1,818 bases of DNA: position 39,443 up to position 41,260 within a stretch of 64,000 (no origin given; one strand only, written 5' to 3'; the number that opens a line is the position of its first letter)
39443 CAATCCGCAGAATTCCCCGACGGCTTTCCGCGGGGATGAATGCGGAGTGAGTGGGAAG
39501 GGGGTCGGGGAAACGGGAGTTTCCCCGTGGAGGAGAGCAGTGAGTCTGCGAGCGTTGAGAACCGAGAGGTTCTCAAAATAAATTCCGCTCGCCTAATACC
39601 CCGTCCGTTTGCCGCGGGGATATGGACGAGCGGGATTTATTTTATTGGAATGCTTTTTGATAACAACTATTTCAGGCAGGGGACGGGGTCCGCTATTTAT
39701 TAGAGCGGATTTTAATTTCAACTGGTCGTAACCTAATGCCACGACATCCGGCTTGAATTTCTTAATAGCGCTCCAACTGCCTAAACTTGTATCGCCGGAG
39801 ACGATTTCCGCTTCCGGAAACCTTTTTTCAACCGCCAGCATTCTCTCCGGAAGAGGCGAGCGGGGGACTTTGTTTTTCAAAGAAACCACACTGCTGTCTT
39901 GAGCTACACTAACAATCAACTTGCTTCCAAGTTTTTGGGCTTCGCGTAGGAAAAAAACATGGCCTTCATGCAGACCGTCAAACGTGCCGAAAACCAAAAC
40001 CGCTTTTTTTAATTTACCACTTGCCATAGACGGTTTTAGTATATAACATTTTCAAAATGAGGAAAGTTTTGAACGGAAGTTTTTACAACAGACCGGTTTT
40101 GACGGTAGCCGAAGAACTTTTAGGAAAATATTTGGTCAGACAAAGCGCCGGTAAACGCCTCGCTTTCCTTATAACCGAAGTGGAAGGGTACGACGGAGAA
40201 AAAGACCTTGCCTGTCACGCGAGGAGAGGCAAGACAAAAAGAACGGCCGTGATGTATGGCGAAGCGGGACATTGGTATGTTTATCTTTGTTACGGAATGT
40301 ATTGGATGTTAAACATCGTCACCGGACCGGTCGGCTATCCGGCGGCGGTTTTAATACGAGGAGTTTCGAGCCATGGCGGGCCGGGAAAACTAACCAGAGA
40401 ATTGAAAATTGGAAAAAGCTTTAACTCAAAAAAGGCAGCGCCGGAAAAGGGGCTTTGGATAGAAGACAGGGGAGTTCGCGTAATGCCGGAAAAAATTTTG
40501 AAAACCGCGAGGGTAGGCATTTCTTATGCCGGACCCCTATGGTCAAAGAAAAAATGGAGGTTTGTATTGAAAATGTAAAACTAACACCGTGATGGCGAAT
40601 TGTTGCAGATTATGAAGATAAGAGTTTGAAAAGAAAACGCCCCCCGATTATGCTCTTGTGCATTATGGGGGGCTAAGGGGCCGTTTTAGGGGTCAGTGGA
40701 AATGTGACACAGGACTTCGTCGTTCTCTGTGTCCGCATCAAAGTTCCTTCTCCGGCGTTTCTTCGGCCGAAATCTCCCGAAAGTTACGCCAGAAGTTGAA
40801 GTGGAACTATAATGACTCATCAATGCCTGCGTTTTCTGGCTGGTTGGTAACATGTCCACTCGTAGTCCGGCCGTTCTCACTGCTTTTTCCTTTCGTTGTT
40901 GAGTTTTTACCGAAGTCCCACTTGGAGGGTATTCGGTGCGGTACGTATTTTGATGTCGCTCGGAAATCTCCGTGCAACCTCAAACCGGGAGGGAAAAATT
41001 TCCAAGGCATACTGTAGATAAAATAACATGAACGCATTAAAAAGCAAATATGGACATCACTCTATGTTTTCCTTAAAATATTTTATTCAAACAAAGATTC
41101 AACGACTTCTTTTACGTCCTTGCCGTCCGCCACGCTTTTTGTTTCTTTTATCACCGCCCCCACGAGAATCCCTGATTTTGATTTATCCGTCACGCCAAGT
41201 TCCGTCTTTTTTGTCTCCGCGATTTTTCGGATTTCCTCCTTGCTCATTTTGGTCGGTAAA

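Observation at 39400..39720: Cluster of perfect GNRA-capped stem-loops between tRNA-Glu and a nucleotidyltransferase gene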

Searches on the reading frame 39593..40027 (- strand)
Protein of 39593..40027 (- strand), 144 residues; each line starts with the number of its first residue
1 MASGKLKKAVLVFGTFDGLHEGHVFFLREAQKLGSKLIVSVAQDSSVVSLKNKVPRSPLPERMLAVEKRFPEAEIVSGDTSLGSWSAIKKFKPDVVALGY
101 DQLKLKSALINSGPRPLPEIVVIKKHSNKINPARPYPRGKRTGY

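Call 12: search_protein_families(library=pfam, proteins=[window:39593-40027:-], max_evalue=0.01)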
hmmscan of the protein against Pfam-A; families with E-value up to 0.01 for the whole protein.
window:39593-40027:- (144 aa): 2 families
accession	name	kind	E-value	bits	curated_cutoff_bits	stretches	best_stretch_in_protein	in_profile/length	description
PF01467.32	CTP_transf_like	-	7.4e-10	39.6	21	1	12-104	2-92/133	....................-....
PF06574.18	FAD_syn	-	3.1e-05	24.3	27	1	6-37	5-36/158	FAD synthetase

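Call 13: find_encoding_contigs(protein=window:39596-40027:-, flank=3000, max_places=10)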
Protein window:39596-40027:- (144 aa): 1 contig read that carries it; 1 place shown.
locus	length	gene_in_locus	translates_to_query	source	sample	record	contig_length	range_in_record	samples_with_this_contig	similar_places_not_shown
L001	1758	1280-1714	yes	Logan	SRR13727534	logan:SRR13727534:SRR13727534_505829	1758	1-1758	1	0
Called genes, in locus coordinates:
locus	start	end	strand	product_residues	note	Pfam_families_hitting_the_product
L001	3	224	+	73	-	?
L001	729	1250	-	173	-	PF02245:Pur_DNA_glyco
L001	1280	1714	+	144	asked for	PF01467:CTP_transf_like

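Call 14: find_homologous_proteins(query=window:39596-40027:-, max_evalue=0.00001)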
Query window:39596-40027:- (144 aa): 80 proteins with E <= 0.00001 among 115 candidates.
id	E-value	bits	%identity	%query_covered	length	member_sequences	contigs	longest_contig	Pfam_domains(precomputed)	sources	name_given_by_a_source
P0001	2.0e-87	308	100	100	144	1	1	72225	PF01467.33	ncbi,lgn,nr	ncbi:MAG: adenylyltransferase/cytidyltransferase family protein [bacterium]|nr:adenylyltransferase/c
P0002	7.8e-35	138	53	83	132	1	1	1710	PF01467.33,PF06574.19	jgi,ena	-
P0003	4.1e-33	132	56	85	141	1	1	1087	PF01467.33,PF06574.19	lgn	-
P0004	3.8e-32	129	61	72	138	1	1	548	PF01467.33,PF06574.19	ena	-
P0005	4.4e-31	126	60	71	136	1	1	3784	PF01467.33,PF06574.19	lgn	-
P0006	9.2e-31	125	60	71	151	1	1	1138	PF01467.33,PF06574.19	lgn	-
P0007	1.2e-30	124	58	73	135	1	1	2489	PF01467.33,PF06574.19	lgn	-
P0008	1.6e-30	124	60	71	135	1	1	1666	PF01467.33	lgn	-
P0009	1.9e-30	124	59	72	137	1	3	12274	PF01467.33,PF06574.19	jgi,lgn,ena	jgi:cytidyltransferase-like protein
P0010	2.0e-30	124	58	71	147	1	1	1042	PF01467.33,PF06574.19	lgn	-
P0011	2.7e-30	123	56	76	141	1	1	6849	PF01467.33,PF06574.19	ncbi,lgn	-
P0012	8.1e-30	122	58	72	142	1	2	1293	PF01467.33,PF06574.19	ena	-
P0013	9.1e-30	121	50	92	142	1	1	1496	PF01467.33,PF06574.19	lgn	-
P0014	2.0e-29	120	53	84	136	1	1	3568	PF01467.33,PF06574.19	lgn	-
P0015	5.0e-29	119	57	72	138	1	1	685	PF01467.33,PF06574.19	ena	-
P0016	9.1e-29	118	59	72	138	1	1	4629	PF01467.33,PF06574.19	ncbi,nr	ncbi:MAG: adenylyltransferase/cytidyltransferase family protein [bacterium]|nr:adenylyltransferase/c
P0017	1.1e-28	118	56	76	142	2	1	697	PF01467.33,PF06574.19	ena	-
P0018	1.2e-28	118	52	81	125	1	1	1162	PF01467.33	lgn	-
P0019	1.6e-28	117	50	91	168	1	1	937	PF01467.33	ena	-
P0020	2.8e-28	117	58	72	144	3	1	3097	PF01467.33,PF06574.19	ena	-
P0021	3.2e-28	116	56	70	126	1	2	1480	PF01467.33,PF06574.19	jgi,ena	-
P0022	3.2e-28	116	51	92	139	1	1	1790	PF01467.33,PF06574.19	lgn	-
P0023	3.5e-28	116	53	92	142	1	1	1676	PF01467.33,PF06574.19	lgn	-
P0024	3.8e-28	116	59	73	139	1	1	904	PF01467.33,PF06574.19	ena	-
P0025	5.0e-28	116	55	72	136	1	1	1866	PF01467.33,PF06574.19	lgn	-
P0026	1.0e-27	115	56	69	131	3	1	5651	PF01467.33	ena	-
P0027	1.6e-27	114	48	89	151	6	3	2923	PF01467.33,PF06574.19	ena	-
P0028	4.7e-27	113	54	72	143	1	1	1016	PF01467.33,PF06574.19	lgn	-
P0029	5.2e-27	112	55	71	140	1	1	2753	PF01467.33,PF06574.19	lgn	-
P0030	1.1e-26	112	56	73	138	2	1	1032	PF01467.33,PF06574.19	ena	-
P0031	1.2e-26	111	47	94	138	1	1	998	PF01467.33,PF06574.19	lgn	-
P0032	2.2e-26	110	54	70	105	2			PF01467.33,PF06574.19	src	-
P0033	2.6e-26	110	52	72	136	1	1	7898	PF01467.33,PF06574.19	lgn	-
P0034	3.0e-26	110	48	86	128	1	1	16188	PF01467.33,PF06574.19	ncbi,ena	-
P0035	3.8e-26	110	46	99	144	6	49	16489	PF01467.33,PF06574.19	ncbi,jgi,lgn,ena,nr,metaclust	ncbi:MAG TPA: hypothetical protein DEP25_03050 [Candidatus Taylorbacteria bacterium]|nr:MAG: FAD syn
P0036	4.0e-26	110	56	72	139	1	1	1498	PF01467.33,PF06574.19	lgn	-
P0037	4.1e-26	110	47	93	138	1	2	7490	PF01467.33,PF06574.19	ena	-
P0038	5.2e-26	109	51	82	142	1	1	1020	PF01467.33,PF06574.19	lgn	-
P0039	6.8e-26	109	54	71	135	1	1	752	PF01467.33,PF06574.19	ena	-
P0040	7.2e-26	109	54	76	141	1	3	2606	PF01467.33,PF06574.19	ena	-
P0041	9.2e-26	108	49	90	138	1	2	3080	PF01467.33,PF06574.19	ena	-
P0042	9.3e-26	108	49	84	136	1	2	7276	PF01467.33,PF06574.19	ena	-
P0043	2.0e-25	107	54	76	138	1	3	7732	PF01467.33,PF06574.19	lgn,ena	-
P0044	2.7e-25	107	54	71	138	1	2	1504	PF01467.33,PF06574.19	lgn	-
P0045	5.2e-25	106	53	71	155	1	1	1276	PF01467.33,PF06574.19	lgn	-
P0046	5.4e-25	106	46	94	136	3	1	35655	PF01467.33,PF06574.19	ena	-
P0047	2.0e-24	104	54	71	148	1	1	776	PF01467.33,PF06574.19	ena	-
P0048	2.2e-24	104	48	85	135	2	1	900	PF01467.33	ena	-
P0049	2.3e-24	104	53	72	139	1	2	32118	PF01467.33,PF06574.19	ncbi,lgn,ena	-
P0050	2.5e-24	104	46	92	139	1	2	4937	PF01467.33,PF06574.19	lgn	-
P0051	3.9e-24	103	51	83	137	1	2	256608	PF01467.33,PF06574.19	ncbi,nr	ncbi:MAG: adenylyltransferase/cytidyltransferase family protein [Candidatus Pacebacteria bacterium]|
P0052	4.7e-24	103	53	72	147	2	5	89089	PF01467.33,PF06574.19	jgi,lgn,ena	jgi:FAD synthetase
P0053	1.0e-23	102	52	72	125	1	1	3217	PF01467.33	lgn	-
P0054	3.0e-23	100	50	81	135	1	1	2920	PF01467.33,PF06574.19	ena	-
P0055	3.1e-23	100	42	86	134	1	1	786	PF01467.33,PF06574.19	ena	-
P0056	7.9e-23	99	49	78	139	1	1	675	PF01467.33,PF06574.19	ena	-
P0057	1.2e-22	98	49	81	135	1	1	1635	PF01467.33,PF06574.19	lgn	-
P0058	2.3e-22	97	51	71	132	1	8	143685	PF01467.33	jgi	jgi:FAD synthetase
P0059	2.5e-22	97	52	72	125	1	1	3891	PF01467.33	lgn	-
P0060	2.7e-22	97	49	71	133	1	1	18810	PF01467.33,PF06574.19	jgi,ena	-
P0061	2.4e-21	94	52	71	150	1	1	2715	PF01467.33,PF06574.19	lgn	-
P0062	2.7e-21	94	51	71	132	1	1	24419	PF01467.33,PF06574.19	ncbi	-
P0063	6.7e-20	89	51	71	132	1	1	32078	PF01467.33,PF06574.19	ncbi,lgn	-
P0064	1.2e-19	89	48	72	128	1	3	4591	PF01467.33,PF06574.19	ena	-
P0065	1.6e-19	88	41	91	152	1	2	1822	PF01467.33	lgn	-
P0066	3.3e-18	84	44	72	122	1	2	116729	PF01467.33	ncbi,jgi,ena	-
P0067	5.5e-18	83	45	72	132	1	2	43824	PF01467.33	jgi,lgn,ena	-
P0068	9.8e-18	82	44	69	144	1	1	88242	PF01467.33,PF06574.19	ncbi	-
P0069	1.0e-17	82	44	73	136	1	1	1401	PF01467.33,PF06574.19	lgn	-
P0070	1.6e-17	82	43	71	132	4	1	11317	PF01467.33,PF06574.19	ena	-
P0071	6.9e-17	80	45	69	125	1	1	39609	PF01467.33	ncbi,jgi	jgi:cytidyltransferase-like protein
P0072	1.4e-16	79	45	72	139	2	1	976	PF01467.33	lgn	-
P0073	1.6e-16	79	45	72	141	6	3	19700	PF01467.33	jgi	jgi:FAD synthetase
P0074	1.6e-15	75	39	92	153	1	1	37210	PF01467.33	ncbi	ncbi:MAG: adenylyltransferase/cytidyltransferase family protein [Candidatus Woesearchaeota archaeon]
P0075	2.4e-15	75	44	71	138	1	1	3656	PF01467.33,PF06574.19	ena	-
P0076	3.7e-15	74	44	69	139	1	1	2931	PF01467.33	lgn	-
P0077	1.3e-14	72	44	71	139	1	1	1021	PF01467.33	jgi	jgi:FAD synthetase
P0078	2.4e-14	71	41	71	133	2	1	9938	PF01467.33,PF06574.19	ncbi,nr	ncbi:MAG: adenylyltransferase/cytidyltransferase family protein [bacterium]|nr:adenylyltransferase/c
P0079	7.0e-14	70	45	66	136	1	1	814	PF01467.33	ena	-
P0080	2.2e-11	62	40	64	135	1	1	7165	PF01467.33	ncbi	-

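Call 50: find_encoding_contigs(protein=P0009, flank=2500, max_places=2)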
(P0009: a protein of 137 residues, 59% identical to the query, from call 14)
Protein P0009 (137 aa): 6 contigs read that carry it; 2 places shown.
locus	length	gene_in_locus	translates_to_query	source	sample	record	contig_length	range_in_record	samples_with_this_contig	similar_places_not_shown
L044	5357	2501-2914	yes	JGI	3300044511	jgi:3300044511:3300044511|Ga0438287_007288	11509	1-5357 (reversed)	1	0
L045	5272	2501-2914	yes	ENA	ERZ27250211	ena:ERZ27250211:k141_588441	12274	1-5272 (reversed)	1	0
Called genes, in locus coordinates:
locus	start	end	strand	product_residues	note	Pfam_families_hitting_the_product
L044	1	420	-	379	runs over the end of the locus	PF04909:Amidohydro_2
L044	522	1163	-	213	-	-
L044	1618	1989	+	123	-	-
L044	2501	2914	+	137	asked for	PF06574:FAD_syn (weak), PF01467:CTP_transf_like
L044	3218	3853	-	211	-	PF00156:Pribosyltran (weak)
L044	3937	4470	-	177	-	-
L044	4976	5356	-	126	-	?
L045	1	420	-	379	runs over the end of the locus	PF04909:Amidohydro_2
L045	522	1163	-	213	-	-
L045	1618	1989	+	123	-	-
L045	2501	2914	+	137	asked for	PF06574:FAD_syn (weak), PF01467:CTP_transf_like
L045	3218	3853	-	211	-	PF00156:Pribosyltran (weak)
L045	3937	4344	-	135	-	-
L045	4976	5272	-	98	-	?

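Call 51: find_encoding_contigs(protein=P0035, flank=2500, max_places=2)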
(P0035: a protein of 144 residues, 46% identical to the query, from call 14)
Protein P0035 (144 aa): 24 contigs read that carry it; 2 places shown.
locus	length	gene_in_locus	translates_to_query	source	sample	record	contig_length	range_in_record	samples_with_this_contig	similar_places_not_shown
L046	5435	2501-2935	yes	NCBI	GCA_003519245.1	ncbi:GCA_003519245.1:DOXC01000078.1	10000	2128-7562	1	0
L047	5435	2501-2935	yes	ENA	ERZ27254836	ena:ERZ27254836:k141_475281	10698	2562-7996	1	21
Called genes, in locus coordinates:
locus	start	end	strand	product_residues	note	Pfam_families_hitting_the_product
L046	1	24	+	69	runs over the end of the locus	-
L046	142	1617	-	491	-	-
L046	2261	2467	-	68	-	-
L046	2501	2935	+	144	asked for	PF06574:FAD_syn (weak), PF01467:CTP_transf_like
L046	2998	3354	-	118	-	PF01371:Trp_repressor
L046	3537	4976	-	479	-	PF00215:OMPdecase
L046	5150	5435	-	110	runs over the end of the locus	PF18898:DUF5654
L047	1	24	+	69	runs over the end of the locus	-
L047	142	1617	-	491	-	-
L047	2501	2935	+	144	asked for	PF06574:FAD_syn (weak), PF01467:CTP_transf_like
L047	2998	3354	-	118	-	PF01371:Trp_repressor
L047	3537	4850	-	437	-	PF00215:OMPdecase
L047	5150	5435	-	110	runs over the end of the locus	PF18898:DUF5654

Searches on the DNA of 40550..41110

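Call 60: search_rna_families(source=window, start=40550, end=41110, threshold=evalue, max_evalue=1)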
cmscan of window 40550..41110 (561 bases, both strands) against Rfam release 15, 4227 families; matches with E-value up to 1: 1.
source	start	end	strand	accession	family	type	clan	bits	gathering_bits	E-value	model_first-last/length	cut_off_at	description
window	40579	40655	+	RF02474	GlsR5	Gene; snRNA; snoRNA; CD-box;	-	15.2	100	0.62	1-89/89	no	Small nucleolar RNA GlsR5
